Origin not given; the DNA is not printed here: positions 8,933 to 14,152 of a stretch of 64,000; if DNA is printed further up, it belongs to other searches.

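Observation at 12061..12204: Perfect 72-bp tandem duplication equal to exactly one LRR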

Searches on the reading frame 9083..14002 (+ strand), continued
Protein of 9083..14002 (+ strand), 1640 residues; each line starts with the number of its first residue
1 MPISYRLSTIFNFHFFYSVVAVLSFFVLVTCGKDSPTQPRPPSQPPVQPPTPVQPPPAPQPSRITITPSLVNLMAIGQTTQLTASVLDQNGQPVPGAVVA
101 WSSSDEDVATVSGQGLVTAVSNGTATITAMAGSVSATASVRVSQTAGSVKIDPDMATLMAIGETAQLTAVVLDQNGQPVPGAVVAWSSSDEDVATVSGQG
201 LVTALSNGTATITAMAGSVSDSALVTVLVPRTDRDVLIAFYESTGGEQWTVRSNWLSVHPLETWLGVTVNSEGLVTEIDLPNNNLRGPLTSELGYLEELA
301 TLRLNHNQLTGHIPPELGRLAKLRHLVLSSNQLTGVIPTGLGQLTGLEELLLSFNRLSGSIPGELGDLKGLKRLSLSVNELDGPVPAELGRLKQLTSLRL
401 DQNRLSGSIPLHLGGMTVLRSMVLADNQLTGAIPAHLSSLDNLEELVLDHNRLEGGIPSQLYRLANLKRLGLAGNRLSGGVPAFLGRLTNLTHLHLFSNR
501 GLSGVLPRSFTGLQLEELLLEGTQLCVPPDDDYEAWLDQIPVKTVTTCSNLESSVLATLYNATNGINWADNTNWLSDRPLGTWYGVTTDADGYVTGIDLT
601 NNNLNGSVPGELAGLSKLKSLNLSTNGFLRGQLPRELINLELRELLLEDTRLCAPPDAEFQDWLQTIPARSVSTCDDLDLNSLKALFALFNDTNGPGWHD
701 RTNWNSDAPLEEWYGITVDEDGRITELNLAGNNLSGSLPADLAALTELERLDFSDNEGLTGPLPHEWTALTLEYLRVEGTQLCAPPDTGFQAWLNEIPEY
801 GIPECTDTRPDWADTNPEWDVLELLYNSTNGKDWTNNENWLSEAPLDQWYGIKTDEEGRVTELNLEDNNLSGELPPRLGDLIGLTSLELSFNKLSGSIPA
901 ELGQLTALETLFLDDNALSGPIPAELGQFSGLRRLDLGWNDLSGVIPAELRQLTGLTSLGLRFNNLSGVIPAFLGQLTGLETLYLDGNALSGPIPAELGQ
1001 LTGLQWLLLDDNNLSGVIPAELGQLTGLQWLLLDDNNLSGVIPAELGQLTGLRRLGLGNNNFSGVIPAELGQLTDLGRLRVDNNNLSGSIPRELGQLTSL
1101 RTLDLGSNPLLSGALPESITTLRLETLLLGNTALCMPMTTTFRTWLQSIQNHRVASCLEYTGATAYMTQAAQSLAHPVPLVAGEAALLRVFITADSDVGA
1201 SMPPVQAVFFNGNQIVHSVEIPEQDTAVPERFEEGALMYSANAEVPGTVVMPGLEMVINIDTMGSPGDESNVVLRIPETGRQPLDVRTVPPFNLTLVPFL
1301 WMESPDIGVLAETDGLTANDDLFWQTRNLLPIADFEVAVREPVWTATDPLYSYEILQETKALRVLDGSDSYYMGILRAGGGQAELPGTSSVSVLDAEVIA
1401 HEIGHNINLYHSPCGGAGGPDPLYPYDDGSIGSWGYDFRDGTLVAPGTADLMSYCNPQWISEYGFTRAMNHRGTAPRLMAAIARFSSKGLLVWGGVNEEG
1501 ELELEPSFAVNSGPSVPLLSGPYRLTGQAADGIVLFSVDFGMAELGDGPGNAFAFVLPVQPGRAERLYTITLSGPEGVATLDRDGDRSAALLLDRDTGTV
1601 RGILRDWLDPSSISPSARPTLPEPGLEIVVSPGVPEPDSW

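Call 17: find_encoding_contigs(protein=P0007, flank=6000, max_places=3)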
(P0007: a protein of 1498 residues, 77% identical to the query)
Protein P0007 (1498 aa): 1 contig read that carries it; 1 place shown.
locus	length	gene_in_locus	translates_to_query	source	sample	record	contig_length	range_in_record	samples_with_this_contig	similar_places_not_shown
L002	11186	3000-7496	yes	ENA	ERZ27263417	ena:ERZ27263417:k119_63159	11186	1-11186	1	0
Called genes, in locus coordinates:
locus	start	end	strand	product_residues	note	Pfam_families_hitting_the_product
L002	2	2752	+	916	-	?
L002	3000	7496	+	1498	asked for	PF02368:Big_2, PF22359:Big-like (weak), PF00560:LRR_1 (faint), PF23598:LRR_14, PF12799:LRR_4 (weak), PF13855:LRR_8, PF23598:LRR_14, PF10462:Peptidase_M66 (weak), +1 more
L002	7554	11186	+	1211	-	?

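Call 18: find_encoding_contigs(protein=P0021, flank=6000, max_places=3)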
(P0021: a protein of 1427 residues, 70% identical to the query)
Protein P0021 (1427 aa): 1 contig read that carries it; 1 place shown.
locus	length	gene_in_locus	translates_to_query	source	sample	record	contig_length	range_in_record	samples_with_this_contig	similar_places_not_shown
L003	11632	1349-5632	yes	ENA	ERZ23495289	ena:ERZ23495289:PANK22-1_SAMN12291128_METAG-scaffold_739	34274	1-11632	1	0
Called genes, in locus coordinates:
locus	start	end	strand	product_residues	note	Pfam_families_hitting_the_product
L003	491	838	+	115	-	-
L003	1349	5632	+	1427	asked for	PF02368:Big_2 (weak), PF22359:Big-like (weak), PF23598:LRR_14 (weak), PF13855:LRR_8, PF13855:LRR_8, PF23598:LRR_14, PF12799:LRR_4 (weak), PF23598:LRR_14, +7 more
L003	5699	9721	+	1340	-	PF00560:LRR_1 (faint), PF12799:LRR_4 (faint), PF23598:LRR_14 (weak), PF24758:LRR_At5g56370 (faint), PF23598:LRR_14, PF13855:LRR_8 (weak), PF23598:LRR_14 (weak), PF13855:LRR_8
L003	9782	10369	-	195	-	-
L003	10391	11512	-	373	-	PF00285:Citrate_synt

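Call 30: find_encoding_contigs(protein=P0022, flank=5000, max_places=2)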
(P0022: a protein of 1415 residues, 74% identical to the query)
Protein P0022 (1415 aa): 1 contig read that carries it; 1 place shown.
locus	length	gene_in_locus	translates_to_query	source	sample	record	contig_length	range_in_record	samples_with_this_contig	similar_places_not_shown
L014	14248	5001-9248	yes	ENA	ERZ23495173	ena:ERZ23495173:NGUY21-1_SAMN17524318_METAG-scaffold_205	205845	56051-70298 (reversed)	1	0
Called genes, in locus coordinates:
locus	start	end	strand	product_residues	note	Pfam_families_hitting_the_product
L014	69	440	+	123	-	-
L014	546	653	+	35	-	-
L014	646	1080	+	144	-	PF03692:CxxCxxCC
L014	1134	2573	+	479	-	-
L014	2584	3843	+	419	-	PF00586:AIRS, PF02769:AIRS_C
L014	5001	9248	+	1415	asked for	PF00560:LRR_1 (faint), PF12799:LRR_4 (faint), PF13516:LRR_6 (faint), PF13855:LRR_8 (weak), PF23598:LRR_14, PF13855:LRR_8, PF23598:LRR_14, PF10462:Peptidase_M66 (weak)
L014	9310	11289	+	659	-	PF02368:Big_2, PF02369:Big_1 (faint), PF22359:Big-like (faint), PF26182:Ig_NUP210_5th (faint), PF02368:Big_2, PF26918:Ig_Eae (weak), PF00560:LRR_1 (faint), PF12799:LRR_4 (faint), +2 more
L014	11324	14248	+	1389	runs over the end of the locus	PF00560:LRR_1 (faint), PF12799:LRR_4 (faint), PF13855:LRR_8 (faint), PF23598:LRR_14 (weak), PF24758:LRR_At5g56370 (faint), PF23211:LRR_LRWD1 (faint), PF23598:LRR_14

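Call 31: find_encoding_contigs(protein=P0013, flank=5000, max_places=2)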
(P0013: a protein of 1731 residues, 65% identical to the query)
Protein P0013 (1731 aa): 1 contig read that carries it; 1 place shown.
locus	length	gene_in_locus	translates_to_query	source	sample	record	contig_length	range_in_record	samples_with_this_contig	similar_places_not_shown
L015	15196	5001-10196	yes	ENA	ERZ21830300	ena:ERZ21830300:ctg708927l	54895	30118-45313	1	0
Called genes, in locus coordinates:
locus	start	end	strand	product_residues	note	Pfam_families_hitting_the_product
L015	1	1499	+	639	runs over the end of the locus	PF02368:Big_2, PF22359:Big-like (weak)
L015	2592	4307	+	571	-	-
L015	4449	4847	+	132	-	-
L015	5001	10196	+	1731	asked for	PF02368:Big_2, PF02369:Big_1 (weak), PF02368:Big_2, PF02369:Big_1 (weak), PF02368:Big_2, PF02369:Big_1 (weak), PF22359:Big-like (weak), PF23598:LRR_14, +8 more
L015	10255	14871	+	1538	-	PF00560:LRR_1 (faint), PF23211:LRR_LRWD1 (faint), PF24758:LRR_At5g56370 (faint), PF25019:LRR_R13L1-DRL21 (faint), PF13855:LRR_8 (weak), PF23598:LRR_14, PF12799:LRR_4 (weak)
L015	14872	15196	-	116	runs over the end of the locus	PF03951:Gln-synt_N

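Call 32: find_encoding_contigs(protein=P0005, flank=5000, max_places=2)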
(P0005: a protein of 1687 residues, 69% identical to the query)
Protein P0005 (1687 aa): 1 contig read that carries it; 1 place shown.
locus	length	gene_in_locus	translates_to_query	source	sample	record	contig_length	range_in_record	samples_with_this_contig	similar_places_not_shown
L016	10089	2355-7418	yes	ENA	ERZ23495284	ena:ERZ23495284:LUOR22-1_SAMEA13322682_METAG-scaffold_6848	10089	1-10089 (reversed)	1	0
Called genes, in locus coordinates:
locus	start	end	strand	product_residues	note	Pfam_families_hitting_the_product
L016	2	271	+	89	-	?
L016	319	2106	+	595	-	PF03797:Autotransporter (faint)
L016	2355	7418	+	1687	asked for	PF02368:Big_2, PF02369:Big_1, PF22359:Big-like, PF02368:Big_2, PF13855:LRR_8, PF23598:LRR_14, PF23598:LRR_14, PF23598:LRR_14, +7 more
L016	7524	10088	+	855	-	?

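Call 33: find_encoding_contigs(protein=P0006, flank=8000, max_places=2)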
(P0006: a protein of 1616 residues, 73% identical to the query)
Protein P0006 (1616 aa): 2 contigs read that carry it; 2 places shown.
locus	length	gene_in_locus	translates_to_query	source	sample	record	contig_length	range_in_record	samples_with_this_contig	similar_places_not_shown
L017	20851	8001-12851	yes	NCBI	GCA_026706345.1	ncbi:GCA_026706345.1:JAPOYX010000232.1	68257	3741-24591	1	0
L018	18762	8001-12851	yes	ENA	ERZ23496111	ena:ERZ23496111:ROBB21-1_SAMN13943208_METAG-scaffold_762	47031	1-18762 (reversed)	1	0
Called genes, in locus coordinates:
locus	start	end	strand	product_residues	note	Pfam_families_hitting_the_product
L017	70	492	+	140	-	PF12760:Zn_ribbon_IS1595 (weak)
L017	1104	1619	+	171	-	-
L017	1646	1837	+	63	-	-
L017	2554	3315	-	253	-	-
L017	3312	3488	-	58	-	-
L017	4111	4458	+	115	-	PF01042:Ribonuc_L-PSP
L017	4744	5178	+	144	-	PF03692:CxxCxxCC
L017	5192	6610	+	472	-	PF03841:SelA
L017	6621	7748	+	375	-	PF00586:AIRS, PF02769:AIRS_C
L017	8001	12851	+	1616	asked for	PF02368:Big_2, PF22359:Big-like (weak), PF02368:Big_2, PF23598:LRR_14 (weak), PF13855:LRR_8 (weak), PF13855:LRR_8 (weak), PF23598:LRR_14 (weak), PF23598:LRR_14, +5 more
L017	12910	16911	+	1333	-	PF00560:LRR_1 (faint), PF12799:LRR_4 (faint), PF13855:LRR_8 (weak), PF23598:LRR_14 (weak), PF13855:LRR_8, PF23598:LRR_14, PF13855:LRR_8 (weak)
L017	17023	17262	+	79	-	-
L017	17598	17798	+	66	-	-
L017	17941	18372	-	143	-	PF06271:RDD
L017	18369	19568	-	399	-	PF02746:MR_MLE_N, PF13378:MR_MLE_C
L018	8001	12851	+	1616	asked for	PF02368:Big_2, PF22359:Big-like (weak), PF02368:Big_2, PF23598:LRR_14 (weak), PF13855:LRR_8 (weak), PF13855:LRR_8 (weak), PF23598:LRR_14 (weak), PF23598:LRR_14, +5 more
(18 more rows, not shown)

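Call 60: list_cluster_members(proteins=[P0007, P0008, P0010, P0036, P0039, P0042, P0046, P0098, P0095, P0084])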
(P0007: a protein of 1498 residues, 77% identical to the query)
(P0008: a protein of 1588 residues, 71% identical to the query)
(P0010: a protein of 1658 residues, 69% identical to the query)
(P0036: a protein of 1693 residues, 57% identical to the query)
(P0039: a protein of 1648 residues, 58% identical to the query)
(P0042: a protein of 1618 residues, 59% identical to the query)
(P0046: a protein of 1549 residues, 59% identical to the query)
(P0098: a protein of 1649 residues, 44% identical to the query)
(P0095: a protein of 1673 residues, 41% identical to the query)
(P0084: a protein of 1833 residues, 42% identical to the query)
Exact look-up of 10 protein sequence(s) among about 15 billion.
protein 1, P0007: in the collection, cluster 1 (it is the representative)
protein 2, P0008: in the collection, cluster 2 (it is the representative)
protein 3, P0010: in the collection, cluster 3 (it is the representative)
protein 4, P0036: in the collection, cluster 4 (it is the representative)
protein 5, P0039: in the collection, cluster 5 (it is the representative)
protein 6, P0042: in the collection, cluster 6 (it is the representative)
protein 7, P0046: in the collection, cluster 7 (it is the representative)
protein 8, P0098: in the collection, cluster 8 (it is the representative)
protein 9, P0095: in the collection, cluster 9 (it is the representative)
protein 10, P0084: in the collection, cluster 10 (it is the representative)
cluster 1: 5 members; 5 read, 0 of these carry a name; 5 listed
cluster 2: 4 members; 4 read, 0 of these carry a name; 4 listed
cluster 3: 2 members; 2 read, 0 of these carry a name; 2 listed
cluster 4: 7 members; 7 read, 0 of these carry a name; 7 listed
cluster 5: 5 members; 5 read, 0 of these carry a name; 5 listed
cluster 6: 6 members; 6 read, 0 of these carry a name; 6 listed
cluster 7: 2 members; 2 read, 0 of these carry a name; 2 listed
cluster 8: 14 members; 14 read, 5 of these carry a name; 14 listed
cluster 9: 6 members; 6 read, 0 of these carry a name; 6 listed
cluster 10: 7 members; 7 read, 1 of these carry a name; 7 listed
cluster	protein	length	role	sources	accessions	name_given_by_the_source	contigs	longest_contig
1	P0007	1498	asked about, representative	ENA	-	-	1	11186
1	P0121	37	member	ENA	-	-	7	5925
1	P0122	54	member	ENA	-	-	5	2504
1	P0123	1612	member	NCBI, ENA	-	-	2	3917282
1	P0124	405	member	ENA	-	-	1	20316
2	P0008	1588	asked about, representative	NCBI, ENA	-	-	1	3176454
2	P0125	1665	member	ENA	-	-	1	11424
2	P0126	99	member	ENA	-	-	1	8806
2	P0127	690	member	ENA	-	-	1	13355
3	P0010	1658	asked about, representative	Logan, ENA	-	-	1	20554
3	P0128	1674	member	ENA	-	-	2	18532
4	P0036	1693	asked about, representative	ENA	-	-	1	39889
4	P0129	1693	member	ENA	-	-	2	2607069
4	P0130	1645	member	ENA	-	-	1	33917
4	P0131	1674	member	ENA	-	-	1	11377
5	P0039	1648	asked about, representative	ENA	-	-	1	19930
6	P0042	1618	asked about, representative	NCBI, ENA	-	-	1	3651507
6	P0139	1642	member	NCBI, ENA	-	-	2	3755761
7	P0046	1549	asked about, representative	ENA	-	-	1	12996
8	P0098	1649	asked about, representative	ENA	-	-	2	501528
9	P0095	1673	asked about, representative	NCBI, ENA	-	-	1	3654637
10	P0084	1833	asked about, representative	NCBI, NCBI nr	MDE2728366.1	MAG: Ig-like domain-containing protein [Gemmatimonadota bacterium] | Ig-like domain-containing protein [Gemmatimonadota bacterium]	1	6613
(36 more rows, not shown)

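Call 69: find_encoding_contigs(protein=P0123, flank=3000, max_places=3)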
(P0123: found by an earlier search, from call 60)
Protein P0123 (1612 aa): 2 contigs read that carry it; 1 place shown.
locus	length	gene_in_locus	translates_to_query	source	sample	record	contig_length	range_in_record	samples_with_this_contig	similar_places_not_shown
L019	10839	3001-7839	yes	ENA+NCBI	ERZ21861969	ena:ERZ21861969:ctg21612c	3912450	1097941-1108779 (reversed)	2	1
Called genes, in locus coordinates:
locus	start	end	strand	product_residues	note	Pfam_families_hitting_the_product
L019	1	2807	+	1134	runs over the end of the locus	PF02368:Big_2 (weak), PF13855:LRR_8, PF23598:LRR_14, PF12799:LRR_4 (weak), PF13855:LRR_8 (weak), PF23598:LRR_14, PF13855:LRR_8 (weak), PF07705:CARDB, +1 more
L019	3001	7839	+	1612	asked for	PF02368:Big_2, PF22359:Big-like (weak), PF12799:LRR_4 (weak), PF13855:LRR_8, PF23598:LRR_14, PF13855:LRR_8 (weak), PF23598:LRR_14, PF23598:LRR_14, +5 more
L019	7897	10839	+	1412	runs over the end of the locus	PF00560:LRR_1 (faint), PF23598:LRR_14 (weak), PF13855:LRR_8 (weak), PF23598:LRR_14, PF12799:LRR_4 (weak), PF23598:LRR_14, PF12799:LRR_4 (weak), PF13855:LRR_8, +3 more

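Call 70: find_encoding_contigs(protein=P0139, flank=1000, max_places=3)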
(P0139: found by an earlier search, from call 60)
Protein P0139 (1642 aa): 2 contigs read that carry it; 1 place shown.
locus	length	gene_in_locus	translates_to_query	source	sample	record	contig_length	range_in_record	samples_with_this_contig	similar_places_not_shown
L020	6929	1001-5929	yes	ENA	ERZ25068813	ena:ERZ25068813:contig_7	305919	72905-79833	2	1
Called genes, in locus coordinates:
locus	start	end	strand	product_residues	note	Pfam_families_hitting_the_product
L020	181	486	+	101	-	-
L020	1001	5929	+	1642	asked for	PF02368:Big_2 (weak), PF22359:Big-like (weak), PF02368:Big_2, PF02369:Big_1 (weak), PF02368:Big_2, PF22359:Big-like (weak), PF13855:LRR_8, PF23598:LRR_14, +9 more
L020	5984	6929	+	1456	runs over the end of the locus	PF02368:Big_2, PF02369:Big_1 (faint), PF26182:Ig_NUP210_5th (faint), PF26918:Ig_Eae (faint), PF02368:Big_2, PF00560:LRR_1 (faint), PF12799:LRR_4 (faint), PF23598:LRR_14, +1 more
